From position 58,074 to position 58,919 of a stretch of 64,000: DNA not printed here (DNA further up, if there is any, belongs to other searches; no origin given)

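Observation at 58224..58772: Orphan MurD C-terminal-domain paralogue inserted between murD and ftsW in the dcw cluster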

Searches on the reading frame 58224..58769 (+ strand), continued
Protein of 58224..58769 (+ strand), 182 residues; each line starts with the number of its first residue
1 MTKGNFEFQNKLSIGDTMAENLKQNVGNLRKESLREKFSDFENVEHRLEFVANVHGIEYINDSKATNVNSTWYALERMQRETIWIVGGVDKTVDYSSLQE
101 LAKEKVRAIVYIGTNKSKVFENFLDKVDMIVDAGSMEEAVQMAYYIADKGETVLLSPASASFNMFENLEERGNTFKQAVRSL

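Call 59: find_homologous_proteins(query=P0130, max_evalue=1e-10)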
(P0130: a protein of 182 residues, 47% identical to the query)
Query P0130 (182 aa): 350 proteins with E <= 1e-10 among 405 candidates; the best 120 are listed.
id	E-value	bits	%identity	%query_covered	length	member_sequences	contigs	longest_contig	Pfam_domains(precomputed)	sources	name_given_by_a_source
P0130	2.3e-115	400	100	100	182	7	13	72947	PF02875.27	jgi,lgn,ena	jgi:UDP-N-acetylmuramoylalanine--D-glutamate ligase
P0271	1.2e-85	304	77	100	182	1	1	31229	PF02875.27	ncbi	ncbi:MAG: hypothetical protein V1733_09955 [bacterium]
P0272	2.6e-78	280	71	100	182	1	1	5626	PF02875.27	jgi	-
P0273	2.9e-72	260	68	100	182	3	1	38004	PF02875.27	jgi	-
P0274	9.7e-71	255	65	100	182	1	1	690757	PF02875.27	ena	-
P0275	3.7e-70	253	66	100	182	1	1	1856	PF02875.27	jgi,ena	-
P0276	7.1e-70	252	67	100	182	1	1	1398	PF02875.27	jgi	-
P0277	1.9e-69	251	65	100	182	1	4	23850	PF02875.27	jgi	-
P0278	3.5e-69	250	63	100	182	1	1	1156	PF02875.27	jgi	-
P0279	7.8e-69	249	64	100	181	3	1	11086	PF02875.27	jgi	-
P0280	4.3e-68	246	64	100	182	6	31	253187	PF02875.27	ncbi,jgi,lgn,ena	-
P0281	5.2e-68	246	65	100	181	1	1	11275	PF02875.27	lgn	-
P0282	1.4e-67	245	62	100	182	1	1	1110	PF02875.27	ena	-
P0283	1.8e-67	244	61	100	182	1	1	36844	PF02875.27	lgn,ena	-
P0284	1.0e-66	242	64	100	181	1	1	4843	PF02875.27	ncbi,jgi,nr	ncbi:MAG: hypothetical protein HQ542_12315 [Bacteroidia bacterium]|nr:hypothetical protein [Bacteroi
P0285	2.8e-66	241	62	100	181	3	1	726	PF02875.27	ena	-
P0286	5.2e-66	240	61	100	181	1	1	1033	PF02875.27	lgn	-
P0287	6.3e-66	239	61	100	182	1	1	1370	PF02875.27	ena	-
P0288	1.3e-65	238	61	100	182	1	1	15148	PF02875.27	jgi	jgi:UDP-N-acetylmuramoylalanine--D-glutamate ligase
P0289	1.4e-65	238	62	100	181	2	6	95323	PF02875.27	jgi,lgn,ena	-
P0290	1.8e-65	238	63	100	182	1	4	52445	PF02875.27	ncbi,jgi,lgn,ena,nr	ncbi:MAG: hypothetical protein D4R67_10475 [Bacteroidetes bacterium]|nr:MAG: hypothetical protein D4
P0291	2.2e-65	238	62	100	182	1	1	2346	PF02875.27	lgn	-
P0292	1.4e-64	235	62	100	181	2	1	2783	PF02875.27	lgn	-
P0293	2.0e-64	235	62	100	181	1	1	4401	PF02875.27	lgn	-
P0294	3.3e-64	234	62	100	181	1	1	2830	PF02875.27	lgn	-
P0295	3.8e-64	234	62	100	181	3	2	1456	PF02875.27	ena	-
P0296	4.9e-64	233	62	100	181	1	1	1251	PF02875.27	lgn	-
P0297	5.2e-64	233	61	100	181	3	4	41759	PF02875.27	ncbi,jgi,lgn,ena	-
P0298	1.9e-63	231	60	100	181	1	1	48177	PF02875.27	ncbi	ncbi:glutamate ligase domain-containing protein [Bacteroidota bacterium]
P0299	2.7e-63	231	63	97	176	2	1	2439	PF02875.27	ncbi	ncbi:MAG: UDP-N-acetylmuramoyl-L-alanine--D-glutamate ligase, partial [Bacteroidota bacterium]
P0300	3.0e-63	231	62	100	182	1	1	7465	PF02875.27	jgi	-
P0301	8.4e-63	229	61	100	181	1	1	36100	PF02875.27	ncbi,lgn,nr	ncbi:MAG: hypothetical protein IH596_15050 [Bacteroidales bacterium]|nr:hypothetical protein [Bacter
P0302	9.5e-63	229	60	100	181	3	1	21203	PF02875.27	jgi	-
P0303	2.1e-62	228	59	100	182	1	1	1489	PF02875.27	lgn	-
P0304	2.8e-62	228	59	100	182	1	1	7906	PF02875.27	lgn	-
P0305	1.1e-60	222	58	100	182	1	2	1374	PF02875.27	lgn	-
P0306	1.6e-60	222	59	100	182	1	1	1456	PF02875.27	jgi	-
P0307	2.1e-60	221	57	100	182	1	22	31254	PF02875.27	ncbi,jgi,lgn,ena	-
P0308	2.6e-60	221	57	100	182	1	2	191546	PF02875.27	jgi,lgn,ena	-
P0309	3.9e-60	221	58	100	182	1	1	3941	PF02875.27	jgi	jgi:UDP-N-acetylmuramoylalanine--D-glutamate ligase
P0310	5.5e-60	220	57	100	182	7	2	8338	PF02875.27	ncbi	ncbi:MAG: cyanophycin synthetase [bacterium]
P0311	5.8e-60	220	56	100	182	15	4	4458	PF02875.27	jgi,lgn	-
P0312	6.1e-60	220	58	98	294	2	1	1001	PF02875.27,PF08245.19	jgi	jgi:UDP-N-acetylmuramoylalanine--D-glutamate ligase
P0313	6.9e-60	220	55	100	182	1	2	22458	PF02875.27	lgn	-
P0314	8.1e-60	220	56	100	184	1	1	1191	PF02875.27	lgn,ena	-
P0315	9.2e-60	219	57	100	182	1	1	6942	PF02875.27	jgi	-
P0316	1.3e-59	219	58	100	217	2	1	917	PF02875.27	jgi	jgi:UDP-N-acetylmuramoylalanine--D-glutamate ligase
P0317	1.4e-59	219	57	100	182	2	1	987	PF02875.27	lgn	-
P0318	1.4e-59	219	57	100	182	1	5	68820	PF02875.27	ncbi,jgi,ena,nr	ncbi:MAG TPA: hypothetical protein PKG48_03830 [Bacteroidales bacterium]|nr:hypothetical protein [Ba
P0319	1.5e-59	219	59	100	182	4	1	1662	PF02875.27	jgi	-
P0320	1.5e-59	219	57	100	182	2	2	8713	PF02875.27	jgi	-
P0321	1.8e-59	218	56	100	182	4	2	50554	PF02875.27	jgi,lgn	jgi:UDP-N-acetylmuramoylalanine--D-glutamate ligase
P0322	2.5e-59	218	57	100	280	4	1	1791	PF02875.27,PF08245.19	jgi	jgi:UDP-N-acetylmuramoylalanine--D-glutamate ligase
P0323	2.6e-59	218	54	100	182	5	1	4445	PF02875.27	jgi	-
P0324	4.2e-59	217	55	100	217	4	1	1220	PF02875.27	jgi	jgi:UDP-N-acetylmuramoylalanine--D-glutamate ligase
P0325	4.7e-59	217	55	100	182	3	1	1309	PF02875.27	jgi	jgi:UDP-N-acetylmuramoylalanine--D-glutamate ligase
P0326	5.2e-59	217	58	100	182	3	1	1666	PF02875.27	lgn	-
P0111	6.3e-59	217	57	100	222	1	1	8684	PF02875.27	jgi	jgi:UDP-N-acetylmuramoylalanine--D-glutamate ligase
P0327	8.7e-59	216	55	100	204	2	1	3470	PF02875.27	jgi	jgi:UDP-N-acetylmuramoylalanine--D-glutamate ligase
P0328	1.0e-58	216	57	100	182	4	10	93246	PF02875.27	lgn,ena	-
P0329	1.3e-58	216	57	100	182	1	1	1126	PF02875.27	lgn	-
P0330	1.4e-58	216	55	100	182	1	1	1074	PF02875.27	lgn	-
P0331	1.4e-58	216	57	100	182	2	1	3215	PF02875.27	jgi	jgi:UDP-N-acetylmuramoylalanine--D-glutamate ligase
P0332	2.3e-58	215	55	100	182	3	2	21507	PF02875.27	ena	-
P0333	3.0e-58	214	54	100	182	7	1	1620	PF02875.27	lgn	-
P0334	3.7e-58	214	58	100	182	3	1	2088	PF02875.27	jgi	jgi:UDP-N-acetylmuramoylalanine--D-glutamate ligase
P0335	3.8e-58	214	55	100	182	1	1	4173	PF02875.27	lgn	-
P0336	3.8e-58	214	54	100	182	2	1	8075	PF02875.27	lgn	-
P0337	6.2e-58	213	54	100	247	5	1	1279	PF02875.27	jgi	jgi:UDP-N-acetylmuramoylalanine--D-glutamate ligase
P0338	8.7e-58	213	55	100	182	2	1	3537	PF02875.27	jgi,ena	-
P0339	9.0e-58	213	54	100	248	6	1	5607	PF02875.27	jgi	-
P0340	1.0e-57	213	53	100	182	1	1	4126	PF02875.27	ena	-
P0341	1.0e-57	213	55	100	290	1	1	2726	PF02875.27,PF08245.19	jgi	-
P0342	1.3e-57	212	56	100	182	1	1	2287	PF02875.27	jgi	-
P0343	1.9e-57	212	55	100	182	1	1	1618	PF02875.27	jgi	jgi:UDP-N-acetylmuramoylalanine--D-glutamate ligase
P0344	2.3e-57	212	58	98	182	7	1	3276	PF02875.27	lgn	-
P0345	2.4e-57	211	54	100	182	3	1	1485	PF02875.27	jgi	jgi:UDP-N-acetylmuramoylalanine--D-glutamate ligase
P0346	2.7e-57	211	53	100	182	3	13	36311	PF02875.27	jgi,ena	jgi:UDP-N-acetylmuramoylalanine--D-glutamate ligase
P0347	3.1e-57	211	52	100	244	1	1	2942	PF02875.27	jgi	jgi:UDP-N-acetylmuramoylalanine--D-glutamate ligase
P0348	3.9e-57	211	57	100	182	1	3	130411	PF02875.27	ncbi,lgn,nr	ncbi:MAG: hypothetical protein NTW10_08350 [Bacteroidetes bacterium]|nr:hypothetical protein [Bacter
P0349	4.2e-57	211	55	100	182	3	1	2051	PF02875.27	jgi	jgi:UDP-N-acetylmuramoylalanine--D-glutamate ligase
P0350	4.2e-57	211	53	99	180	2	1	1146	PF02875.27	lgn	-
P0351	4.9e-57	210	56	100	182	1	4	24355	PF02875.27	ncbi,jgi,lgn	jgi:UDP-N-acetylmuramoylalanine--D-glutamate ligase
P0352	5.6e-57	210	53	100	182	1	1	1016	PF02875.27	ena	-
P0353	5.8e-57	210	53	100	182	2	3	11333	PF02875.27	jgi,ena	jgi:UDP-N-acetylmuramoylalanine--D-glutamate ligase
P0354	7.0e-57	210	53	100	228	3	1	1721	PF02875.27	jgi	jgi:UDP-N-acetylmuramoylalanine--D-glutamate ligase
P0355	7.3e-57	210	53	100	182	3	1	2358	PF02875.27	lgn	-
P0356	9.3e-57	210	54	100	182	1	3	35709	PF02875.27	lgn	-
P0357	9.5e-57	210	55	100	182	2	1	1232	PF02875.27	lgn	-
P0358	1.1e-56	209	53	100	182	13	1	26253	PF02875.27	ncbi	-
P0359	1.2e-56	209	53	97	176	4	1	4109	PF02875.27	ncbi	ncbi:MAG: Mur ligase family protein, partial [Bacteroidota bacterium]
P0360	1.3e-56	209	56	100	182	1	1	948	PF02875.27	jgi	jgi:UDP-N-acetylmuramoylalanine--D-glutamate ligase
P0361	1.3e-56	209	57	100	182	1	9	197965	PF02875.27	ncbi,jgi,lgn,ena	-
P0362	1.3e-56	209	56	100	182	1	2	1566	PF02875.27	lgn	-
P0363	1.4e-56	209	54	100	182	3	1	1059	PF02875.27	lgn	-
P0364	1.4e-56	209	52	100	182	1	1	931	PF02875.27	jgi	jgi:UDP-N-acetylmuramoylalanine--D-glutamate ligase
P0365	1.5e-56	209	55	100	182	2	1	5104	PF02875.27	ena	-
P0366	1.5e-56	209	54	100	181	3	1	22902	PF02875.27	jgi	-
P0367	1.5e-56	209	53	100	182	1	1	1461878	PF02875.27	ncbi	ncbi:MAG: glutamate ligase domain-containing protein [Bacteroidales bacterium]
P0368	1.6e-56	209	57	100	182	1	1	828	PF02875.27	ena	-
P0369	1.7e-56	209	53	100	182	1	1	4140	PF02875.27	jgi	jgi:UDP-N-acetylmuramoylalanine--D-glutamate ligase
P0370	1.7e-56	209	53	100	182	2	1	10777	PF02875.27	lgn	-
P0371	1.8e-56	209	52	100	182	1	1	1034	PF02875.27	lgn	-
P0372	2.2e-56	208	56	96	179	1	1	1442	PF02875.27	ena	-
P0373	2.6e-56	208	56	100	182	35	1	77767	PF02875.27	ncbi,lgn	-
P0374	2.8e-56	208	55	100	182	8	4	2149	PF02875.27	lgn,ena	-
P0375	2.8e-56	208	56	98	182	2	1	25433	PF02875.27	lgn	-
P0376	2.9e-56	208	54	100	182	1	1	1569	PF02875.27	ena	-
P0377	3.5e-56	208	55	100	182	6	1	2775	PF02875.27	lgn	-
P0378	4.4e-56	207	54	100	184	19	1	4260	PF02875.27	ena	-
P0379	4.9e-56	207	56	100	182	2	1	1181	PF02875.27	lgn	-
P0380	5.0e-56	207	55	100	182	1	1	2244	PF02875.27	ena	-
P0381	5.4e-56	207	51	100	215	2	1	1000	PF02875.27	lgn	-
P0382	6.4e-56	207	55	100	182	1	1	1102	PF02875.27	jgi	jgi:UDP-N-acetylmuramoylalanine--D-glutamate ligase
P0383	6.6e-56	207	52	100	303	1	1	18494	PF02875.27,PF08245.19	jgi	jgi:UDP-N-acetylmuramoylalanine--D-glutamate ligase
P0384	6.6e-56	207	55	100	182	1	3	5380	PF02875.27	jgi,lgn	jgi:UDP-N-acetylmuramoylalanine--D-glutamate ligase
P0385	6.7e-56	207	54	100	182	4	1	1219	PF02875.27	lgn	-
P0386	6.9e-56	207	52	100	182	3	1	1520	PF02875.27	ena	-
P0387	7.5e-56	207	55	100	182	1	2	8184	PF02875.27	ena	-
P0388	7.6e-56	207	55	100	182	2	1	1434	PF02875.27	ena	-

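Call 64: find_encoding_contigs(protein=P0155, flank=5000, max_places=2)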
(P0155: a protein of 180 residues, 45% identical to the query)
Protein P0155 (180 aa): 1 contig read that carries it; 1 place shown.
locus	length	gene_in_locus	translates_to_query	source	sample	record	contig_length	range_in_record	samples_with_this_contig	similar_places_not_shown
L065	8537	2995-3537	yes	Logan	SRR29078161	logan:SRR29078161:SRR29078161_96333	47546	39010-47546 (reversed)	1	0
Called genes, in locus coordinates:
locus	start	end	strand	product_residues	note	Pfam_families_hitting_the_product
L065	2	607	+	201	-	?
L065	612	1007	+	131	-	-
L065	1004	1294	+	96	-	-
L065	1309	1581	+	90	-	-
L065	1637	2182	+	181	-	PF26211:Phage_phiTE_072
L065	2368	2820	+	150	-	-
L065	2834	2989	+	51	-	-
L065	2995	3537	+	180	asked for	PF02875:Mur_ligase_C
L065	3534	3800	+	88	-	-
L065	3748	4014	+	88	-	-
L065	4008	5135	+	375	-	-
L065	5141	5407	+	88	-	-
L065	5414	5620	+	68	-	-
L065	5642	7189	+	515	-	-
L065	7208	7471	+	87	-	-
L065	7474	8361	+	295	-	-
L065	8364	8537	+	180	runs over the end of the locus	-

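Call 65: find_encoding_contigs(protein=P0252, flank=5000, max_places=2)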
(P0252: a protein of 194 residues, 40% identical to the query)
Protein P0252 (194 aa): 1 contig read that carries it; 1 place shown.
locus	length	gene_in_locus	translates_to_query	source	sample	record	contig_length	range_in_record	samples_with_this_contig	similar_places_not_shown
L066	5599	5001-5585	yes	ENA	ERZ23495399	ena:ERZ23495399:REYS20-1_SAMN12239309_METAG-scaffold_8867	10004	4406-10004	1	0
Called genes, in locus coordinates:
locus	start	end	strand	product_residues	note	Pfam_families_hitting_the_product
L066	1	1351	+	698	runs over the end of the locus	PF03717:PBP_dimer, PF00905:Transpeptidase, PF03793:PASTA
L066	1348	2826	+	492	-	PF01225:Mur_ligase, PF08245:Mur_ligase_M, PF02875:Mur_ligase_C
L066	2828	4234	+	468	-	PF00953:Glycos_transf_4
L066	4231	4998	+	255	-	-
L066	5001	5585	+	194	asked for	PF02875:Mur_ligase_C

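Call 66: search_dna_similar(query=window:58224-58769:+, collection=phages, mode=protein, max_evalue=0.00001, max_rows=25)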
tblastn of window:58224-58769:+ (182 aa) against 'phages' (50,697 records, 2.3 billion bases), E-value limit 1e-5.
Records with a match: 28; places in all: 28; records where one place covers at least 80% of the query: 25.
Best place of each record, by identity: <60% 28.
By first word of the organism name: Bacteriophage 15; Listeria 6; Enterococcus 2; Acinetobacter 2; Staphylococcus 2; Salmonella 1.
By host as written in the record: - 18; Listeria monocytogenes 6; Enterococcus faecalis 1; Staphylococcus aureus 1; Homo sapiens 1; Staphylococcus pseudintermedius 1.
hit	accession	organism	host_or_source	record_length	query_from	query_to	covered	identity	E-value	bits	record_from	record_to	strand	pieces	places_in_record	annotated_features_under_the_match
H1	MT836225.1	Bacteriophage sp.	human fecal samples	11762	16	182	92%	49.4%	6e-49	174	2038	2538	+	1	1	record has no annotation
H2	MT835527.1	Bacteriophage sp.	human fecal samples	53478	40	182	79%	43.8%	1e-26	110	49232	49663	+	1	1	record has no annotation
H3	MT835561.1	Bacteriophage sp.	human fecal samples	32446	32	182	83%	41.0%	1e-24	105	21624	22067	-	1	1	record has no annotation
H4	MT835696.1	Bacteriophage sp.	human fecal samples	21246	32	182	83%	39.1%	9e-26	108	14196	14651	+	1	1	record has no annotation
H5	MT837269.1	Bacteriophage sp.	human fecal samples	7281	1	179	98%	32.3%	6e-13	72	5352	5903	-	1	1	record has no annotation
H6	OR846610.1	Enterococcus phage Efs 1-1-1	Enterococcus faecalis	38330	24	182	87%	34.8%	1e-18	88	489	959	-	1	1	record has no annotation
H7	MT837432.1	Bacteriophage sp.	human fecal samples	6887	41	182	78%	38.9%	9e-20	91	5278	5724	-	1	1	record has no annotation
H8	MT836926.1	Bacteriophage sp.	human fecal samples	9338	27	182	86%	35.0%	1e-16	109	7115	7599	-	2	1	record has no annotation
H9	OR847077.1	Listeria phage LM 4-11-1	Listeria monocytogenes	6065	32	182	83%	35.9%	3e-20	92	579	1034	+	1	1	record has no annotation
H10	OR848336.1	Listeria phage LM 4-14-1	Listeria monocytogenes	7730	32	182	83%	35.9%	3e-20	92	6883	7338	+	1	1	record has no annotation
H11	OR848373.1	Listeria phage LM 4-14-1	Listeria monocytogenes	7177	7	182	97%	30.8%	2e-15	79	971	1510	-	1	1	record has no annotation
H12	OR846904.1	Listeria phage LM 4-11-1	Listeria monocytogenes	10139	7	182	97%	30.8%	2e-15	79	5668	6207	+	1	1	record has no annotation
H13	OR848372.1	Listeria phage LM 4-14-1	Listeria monocytogenes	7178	10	182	95%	31.3%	7e-16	80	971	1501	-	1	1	record has no annotation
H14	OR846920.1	Listeria phage LM 4-11-1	Listeria monocytogenes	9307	10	182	95%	31.3%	7e-16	80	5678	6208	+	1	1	record has no annotation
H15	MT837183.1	Bacteriophage sp.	human fecal samples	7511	27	182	86%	34.6%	5e-23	100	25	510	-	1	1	record has no annotation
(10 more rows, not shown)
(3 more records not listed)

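Call 67: find_related_loci(query=P0155, collection=viral_contigs, flank=6000)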
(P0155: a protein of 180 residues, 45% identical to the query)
Query P0155 (180 aa) in viral_contigs; peptide patterns used: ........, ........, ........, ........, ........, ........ (x = any residue, [..] = any of these).
3 stretches matched a pattern, but none encodes a relative of the query by tblastn (E <= 1e-3).

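Call 68: search_protein_families(library=phrogs, proteins=[L065:4008-5132:+, L065:5642-7186:+, L065:7474-8358:+, L065:1637-2179:+, L065:2-604:+, L065:2368-2817:+, L065:2995-3534:+, L065:612-1004:+], max_evalue=0.001)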
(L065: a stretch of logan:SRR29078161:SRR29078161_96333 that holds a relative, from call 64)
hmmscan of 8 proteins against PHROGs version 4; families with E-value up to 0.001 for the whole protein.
L065:4008-5132:+ (375 aa): 0 families

L065:5642-7186:+ (515 aa): 0 families

L065:7474-8358:+ (295 aa): 0 families

L065:1637-2179:+ (181 aa): 2 families
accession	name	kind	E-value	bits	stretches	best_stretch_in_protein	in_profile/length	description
phrog_13202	-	unknown function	1.9e-32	113.6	1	5-176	2-173/179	-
phrog_3451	-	unknown function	2.5e-11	44.7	1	5-165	105-272/287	-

L065:2-604:+ (201 aa): 1 family
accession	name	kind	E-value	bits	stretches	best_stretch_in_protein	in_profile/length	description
phrog_7162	-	moron, auxiliary metabolic gene and host takeover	3.7e-10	40.6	1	78-183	192-293/309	glycosyltransferase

L065:2368-2817:+ (150 aa): 1 family
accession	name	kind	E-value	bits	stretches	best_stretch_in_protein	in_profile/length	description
phrog_10066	-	unknown function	4.2e-10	41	1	1-149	1-135/136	-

L065:2995-3534:+ (180 aa): 0 families

L065:612-1004:+ (131 aa): 0 families

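Call 71: find_related_loci(query=A1, collection=viral_contigs, flank=8000)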
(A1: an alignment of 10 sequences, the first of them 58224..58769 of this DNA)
Query A1 (182 aa) in viral_contigs; peptide patterns used: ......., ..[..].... (x = any residue, [..] = any of these).
57 stretches matched a pattern; 2 encode a relative of the query (tblastn E <= 1e-3); 2 distinct loci.
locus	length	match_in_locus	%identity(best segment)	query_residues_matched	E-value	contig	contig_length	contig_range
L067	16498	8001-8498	51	17-182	7e-54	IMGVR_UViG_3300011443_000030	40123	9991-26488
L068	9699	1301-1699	36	46-177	8e-18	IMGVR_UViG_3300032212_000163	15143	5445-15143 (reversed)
